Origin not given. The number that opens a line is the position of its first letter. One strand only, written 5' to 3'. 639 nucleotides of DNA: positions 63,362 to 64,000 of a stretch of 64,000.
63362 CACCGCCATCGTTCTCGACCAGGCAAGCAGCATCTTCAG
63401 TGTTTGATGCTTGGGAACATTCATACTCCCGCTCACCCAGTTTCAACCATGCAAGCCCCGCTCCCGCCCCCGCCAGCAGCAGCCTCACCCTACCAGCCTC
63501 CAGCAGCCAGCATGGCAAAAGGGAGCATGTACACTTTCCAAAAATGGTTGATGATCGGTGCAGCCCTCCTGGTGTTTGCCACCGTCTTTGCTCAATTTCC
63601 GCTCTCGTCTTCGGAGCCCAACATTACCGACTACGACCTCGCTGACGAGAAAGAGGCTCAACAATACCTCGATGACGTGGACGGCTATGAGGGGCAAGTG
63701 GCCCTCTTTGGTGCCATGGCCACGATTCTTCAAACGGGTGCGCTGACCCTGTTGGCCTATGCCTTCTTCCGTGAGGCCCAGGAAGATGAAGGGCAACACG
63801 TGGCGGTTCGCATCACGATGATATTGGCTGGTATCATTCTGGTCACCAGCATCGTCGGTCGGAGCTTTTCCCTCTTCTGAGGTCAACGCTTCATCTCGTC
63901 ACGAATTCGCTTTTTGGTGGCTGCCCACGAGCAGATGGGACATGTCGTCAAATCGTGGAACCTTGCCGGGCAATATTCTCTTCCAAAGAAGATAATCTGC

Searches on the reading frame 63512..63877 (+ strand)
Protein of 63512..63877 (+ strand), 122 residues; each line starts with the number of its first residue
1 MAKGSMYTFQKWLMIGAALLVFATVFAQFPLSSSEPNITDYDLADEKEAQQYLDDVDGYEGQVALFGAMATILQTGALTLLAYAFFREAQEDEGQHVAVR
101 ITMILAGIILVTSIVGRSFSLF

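Call 79: search_protein_families(library=pfam, proteins=[window:63512-63877:+], max_evalue=0.1)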
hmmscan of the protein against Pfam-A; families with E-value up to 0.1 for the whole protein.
window:63512-63877:+ (122 aa): 3 families
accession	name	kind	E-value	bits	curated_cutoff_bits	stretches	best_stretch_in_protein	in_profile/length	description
PF02656.20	DUF202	-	0.00094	20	23.4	1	8-87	9-61/68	Domain of unknown function (DUF202)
PF05767.17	Pox_A14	-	0.0021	18.6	27.7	1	9-41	11-42/93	Poxvirus virion envelope protein A14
PF13347.12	MFS_2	-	0.022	13.7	27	1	9-116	309-416/427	MFS/sugar transport protein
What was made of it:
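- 63512..63880 (+): Small membrane protein that closes the cluster (alternative starts at 63407 and 63449). Weak DUF202 hit (call 79).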
